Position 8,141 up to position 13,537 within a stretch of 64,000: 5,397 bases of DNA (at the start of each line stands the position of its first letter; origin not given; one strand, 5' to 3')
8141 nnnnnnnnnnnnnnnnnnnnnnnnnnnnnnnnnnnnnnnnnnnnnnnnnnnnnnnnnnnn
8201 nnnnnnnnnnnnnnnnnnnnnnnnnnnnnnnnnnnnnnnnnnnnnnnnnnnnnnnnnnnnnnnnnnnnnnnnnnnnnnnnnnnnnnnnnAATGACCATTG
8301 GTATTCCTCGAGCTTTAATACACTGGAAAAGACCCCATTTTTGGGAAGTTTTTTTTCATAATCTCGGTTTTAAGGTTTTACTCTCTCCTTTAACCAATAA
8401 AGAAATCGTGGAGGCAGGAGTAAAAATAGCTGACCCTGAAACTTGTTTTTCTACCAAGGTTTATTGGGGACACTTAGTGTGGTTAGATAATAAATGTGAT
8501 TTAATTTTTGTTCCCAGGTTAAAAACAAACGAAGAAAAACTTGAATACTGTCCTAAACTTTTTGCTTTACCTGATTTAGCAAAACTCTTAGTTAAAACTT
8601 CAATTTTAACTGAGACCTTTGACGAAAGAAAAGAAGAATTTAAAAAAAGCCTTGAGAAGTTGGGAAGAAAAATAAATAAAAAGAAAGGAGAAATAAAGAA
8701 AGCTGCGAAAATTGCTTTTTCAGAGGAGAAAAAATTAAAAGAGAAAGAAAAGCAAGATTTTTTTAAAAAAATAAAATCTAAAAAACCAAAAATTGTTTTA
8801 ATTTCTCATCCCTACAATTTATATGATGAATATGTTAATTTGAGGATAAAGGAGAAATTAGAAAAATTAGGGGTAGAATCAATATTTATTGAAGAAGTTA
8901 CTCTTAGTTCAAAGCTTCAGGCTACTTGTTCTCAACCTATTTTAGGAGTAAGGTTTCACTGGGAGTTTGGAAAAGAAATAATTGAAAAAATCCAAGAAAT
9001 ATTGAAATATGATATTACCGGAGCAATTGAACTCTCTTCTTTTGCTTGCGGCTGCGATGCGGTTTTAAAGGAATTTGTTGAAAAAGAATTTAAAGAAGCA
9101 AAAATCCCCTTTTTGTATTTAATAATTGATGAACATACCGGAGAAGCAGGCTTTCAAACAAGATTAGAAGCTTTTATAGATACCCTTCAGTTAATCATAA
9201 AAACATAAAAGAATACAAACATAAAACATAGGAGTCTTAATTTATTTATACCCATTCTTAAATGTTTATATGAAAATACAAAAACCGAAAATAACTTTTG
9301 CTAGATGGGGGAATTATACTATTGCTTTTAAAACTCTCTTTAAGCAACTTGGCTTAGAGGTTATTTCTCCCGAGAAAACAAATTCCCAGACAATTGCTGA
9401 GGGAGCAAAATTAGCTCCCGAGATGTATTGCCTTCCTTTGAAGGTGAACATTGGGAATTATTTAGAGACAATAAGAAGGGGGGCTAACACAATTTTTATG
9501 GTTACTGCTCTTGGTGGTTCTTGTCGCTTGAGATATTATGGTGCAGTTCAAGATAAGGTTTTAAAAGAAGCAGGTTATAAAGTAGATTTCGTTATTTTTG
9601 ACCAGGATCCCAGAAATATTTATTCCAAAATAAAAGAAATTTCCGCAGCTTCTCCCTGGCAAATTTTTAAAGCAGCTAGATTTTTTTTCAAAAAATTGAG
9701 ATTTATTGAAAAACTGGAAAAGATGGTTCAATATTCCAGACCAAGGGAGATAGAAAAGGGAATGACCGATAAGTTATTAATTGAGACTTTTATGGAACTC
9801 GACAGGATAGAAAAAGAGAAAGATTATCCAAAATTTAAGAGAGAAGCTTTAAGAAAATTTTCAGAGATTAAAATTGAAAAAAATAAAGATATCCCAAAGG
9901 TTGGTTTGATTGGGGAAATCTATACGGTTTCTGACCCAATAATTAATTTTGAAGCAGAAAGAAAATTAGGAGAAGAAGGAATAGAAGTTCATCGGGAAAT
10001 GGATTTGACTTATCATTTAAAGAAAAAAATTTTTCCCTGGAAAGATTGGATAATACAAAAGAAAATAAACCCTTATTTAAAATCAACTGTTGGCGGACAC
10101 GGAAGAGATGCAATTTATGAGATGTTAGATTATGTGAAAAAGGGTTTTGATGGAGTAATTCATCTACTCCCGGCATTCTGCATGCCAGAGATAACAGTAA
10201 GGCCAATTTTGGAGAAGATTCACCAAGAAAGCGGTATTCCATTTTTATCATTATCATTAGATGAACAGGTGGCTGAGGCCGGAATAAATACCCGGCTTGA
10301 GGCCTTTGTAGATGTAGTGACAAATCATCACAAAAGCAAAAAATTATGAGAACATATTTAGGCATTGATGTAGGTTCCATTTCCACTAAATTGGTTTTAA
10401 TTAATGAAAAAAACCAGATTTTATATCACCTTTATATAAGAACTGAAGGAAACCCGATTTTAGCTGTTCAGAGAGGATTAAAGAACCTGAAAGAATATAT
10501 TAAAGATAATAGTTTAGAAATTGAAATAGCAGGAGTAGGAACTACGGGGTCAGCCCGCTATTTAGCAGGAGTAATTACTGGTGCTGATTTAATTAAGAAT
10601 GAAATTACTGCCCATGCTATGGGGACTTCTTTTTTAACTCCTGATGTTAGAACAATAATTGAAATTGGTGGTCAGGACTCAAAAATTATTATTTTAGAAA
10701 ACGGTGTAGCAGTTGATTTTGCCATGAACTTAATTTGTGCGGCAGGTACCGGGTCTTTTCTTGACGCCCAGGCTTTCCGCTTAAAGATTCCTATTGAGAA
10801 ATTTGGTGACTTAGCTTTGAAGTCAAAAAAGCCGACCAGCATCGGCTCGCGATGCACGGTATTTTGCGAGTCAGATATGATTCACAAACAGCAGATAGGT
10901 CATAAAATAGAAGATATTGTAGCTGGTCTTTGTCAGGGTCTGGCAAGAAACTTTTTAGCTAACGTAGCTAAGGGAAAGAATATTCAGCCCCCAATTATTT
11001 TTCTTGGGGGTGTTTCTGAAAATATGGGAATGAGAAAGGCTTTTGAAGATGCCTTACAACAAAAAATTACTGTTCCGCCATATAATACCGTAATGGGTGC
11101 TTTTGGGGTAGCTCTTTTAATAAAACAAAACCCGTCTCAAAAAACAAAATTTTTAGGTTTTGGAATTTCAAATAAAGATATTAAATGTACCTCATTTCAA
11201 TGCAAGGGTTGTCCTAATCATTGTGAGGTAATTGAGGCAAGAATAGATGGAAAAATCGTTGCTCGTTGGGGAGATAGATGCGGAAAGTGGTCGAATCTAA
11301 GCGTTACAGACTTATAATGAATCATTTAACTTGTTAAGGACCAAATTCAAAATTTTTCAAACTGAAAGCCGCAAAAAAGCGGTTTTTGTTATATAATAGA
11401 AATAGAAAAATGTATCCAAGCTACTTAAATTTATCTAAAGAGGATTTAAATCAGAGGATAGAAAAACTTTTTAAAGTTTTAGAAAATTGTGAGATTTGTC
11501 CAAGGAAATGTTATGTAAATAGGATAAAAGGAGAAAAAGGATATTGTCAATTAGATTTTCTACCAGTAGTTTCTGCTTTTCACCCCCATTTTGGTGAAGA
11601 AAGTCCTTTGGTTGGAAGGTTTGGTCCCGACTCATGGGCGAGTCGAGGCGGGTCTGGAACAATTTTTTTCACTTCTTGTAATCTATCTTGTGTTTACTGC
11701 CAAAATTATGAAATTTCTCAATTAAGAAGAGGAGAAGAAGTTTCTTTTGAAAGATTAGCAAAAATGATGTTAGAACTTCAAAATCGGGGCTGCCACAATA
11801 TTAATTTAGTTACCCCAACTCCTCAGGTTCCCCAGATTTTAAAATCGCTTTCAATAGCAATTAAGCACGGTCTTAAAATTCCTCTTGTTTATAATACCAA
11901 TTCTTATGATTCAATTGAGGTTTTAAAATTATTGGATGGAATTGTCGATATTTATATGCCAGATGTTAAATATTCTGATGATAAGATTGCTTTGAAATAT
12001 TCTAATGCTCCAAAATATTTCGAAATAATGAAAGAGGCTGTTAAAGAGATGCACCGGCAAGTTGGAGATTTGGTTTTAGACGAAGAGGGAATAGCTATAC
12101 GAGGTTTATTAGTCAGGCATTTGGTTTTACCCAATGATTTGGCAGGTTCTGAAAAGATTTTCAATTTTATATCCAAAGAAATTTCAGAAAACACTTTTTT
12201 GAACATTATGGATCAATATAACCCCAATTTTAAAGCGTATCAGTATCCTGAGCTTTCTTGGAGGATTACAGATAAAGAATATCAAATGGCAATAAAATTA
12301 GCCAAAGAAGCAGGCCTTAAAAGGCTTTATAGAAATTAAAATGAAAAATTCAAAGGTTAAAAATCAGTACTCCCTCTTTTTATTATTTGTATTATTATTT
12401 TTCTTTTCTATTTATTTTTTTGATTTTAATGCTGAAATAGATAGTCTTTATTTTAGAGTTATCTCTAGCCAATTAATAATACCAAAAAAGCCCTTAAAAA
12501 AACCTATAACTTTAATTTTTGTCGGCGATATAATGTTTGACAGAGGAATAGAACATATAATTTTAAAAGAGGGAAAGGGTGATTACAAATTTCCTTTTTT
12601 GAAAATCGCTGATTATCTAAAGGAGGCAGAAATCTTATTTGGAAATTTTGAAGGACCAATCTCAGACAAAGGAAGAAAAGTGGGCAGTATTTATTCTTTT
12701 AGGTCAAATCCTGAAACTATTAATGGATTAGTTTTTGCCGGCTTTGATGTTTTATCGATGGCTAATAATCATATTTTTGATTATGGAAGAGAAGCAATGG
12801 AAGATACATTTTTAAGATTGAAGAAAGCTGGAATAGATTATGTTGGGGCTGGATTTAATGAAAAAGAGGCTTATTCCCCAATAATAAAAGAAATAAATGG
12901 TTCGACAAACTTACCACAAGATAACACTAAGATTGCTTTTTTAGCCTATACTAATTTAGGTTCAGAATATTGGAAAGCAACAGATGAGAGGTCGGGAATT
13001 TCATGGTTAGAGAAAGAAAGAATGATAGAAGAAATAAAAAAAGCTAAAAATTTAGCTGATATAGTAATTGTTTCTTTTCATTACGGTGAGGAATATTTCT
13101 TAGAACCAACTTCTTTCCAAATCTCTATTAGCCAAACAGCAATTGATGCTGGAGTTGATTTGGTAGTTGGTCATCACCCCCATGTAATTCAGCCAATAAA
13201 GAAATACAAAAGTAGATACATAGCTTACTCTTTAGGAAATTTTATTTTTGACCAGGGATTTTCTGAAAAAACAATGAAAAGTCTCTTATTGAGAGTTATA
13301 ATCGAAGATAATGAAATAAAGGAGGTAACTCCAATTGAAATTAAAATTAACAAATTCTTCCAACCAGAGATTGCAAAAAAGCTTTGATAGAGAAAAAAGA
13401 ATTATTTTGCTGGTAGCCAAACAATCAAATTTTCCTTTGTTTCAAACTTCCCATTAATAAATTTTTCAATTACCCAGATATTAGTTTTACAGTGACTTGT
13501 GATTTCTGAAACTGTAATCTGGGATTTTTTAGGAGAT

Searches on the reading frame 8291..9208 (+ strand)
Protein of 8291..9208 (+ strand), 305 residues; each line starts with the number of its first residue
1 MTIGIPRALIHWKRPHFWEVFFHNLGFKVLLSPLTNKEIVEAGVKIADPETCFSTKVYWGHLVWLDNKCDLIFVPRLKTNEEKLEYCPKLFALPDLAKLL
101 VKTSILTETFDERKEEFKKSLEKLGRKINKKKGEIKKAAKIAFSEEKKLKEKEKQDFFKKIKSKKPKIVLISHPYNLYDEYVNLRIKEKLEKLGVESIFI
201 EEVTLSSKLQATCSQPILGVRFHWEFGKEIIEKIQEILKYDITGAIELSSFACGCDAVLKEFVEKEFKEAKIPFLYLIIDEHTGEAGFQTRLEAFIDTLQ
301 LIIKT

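Call 62: search_protein_families(library=pfam, proteins=[window:8291-9208:+], max_evalue=0.0001)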
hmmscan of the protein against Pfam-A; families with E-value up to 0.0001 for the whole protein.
window:8291-9208:+ (305 aa): 2 families
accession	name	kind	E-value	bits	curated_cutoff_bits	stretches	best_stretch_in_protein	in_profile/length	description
PF09989.15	DUF2229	-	4.3e-46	157.7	29.4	1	2-200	1-215/218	CoA enzyme activase uncharacterised domain (DUF2229)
PF06050.19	HGD-D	-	2.4e-05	24.5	28.4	0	232-299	273-342/342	2-hydroxyglutaryl-CoA dehydratase, D-component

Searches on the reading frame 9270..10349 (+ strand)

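Call 62: search_protein_families(library=pfam, proteins=[window:9270-10349:+], max_evalue=0.0001)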
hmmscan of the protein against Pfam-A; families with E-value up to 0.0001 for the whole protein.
window:9270-10349:+ (359 aa): 2 families
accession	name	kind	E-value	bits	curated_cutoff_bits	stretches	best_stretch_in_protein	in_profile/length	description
PF09989.15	DUF2229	-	6.7e-14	52.5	29.4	1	16-77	13-75/218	CoA enzyme activase uncharacterised domain (DUF2229)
PF06050.19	HGD-D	-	5.3e-09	36.5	28.4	1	290-348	281-340/342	2-hydroxyglutaryl-CoA dehydratase, D-component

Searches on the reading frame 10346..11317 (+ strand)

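Call 62: search_protein_families(library=pfam, proteins=[window:10346-11317:+], max_evalue=0.0001)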
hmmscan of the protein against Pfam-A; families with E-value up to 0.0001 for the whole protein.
window:10346-11317:+ (323 aa): 1 family
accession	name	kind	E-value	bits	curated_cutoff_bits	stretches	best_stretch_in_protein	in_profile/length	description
PF01869.26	BcrAD_BadFG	-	1.5e-51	176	31.5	1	5-258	1-270/271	BadF/BadG/BcrA/BcrD ATPase family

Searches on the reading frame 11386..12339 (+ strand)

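Call 62: search_protein_families(library=pfam, proteins=[window:11386-12339:+], max_evalue=0.0001)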
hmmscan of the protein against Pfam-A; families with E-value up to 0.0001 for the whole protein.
window:11386-12339:+ (317 aa): 1 family
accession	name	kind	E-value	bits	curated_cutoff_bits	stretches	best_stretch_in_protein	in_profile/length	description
PF04055.27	Radical_SAM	-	5.3e-17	62.9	29.5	1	93-225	2-139/166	Radical SAM superfamily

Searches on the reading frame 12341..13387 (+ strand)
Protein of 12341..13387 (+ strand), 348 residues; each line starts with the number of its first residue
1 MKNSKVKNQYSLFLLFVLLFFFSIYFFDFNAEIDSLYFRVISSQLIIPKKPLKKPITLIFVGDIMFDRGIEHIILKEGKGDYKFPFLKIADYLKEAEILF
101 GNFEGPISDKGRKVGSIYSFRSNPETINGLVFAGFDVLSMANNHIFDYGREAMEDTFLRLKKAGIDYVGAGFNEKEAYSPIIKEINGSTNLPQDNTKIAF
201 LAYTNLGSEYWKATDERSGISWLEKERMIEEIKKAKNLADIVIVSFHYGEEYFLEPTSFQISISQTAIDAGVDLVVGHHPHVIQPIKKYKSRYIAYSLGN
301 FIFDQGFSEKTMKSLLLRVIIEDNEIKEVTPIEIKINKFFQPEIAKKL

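Call 62: search_protein_families(library=pfam, proteins=[window:12341-13387:+], max_evalue=0.0001)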
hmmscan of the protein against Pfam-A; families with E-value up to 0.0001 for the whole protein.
window:12341-13387:+ (348 aa): 1 family
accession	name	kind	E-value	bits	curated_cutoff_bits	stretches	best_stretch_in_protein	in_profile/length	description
PF09587.15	PGA_cap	-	8.6e-75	252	27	1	57-305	1-255/255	Bacterial capsule synthesis protein PGA_cap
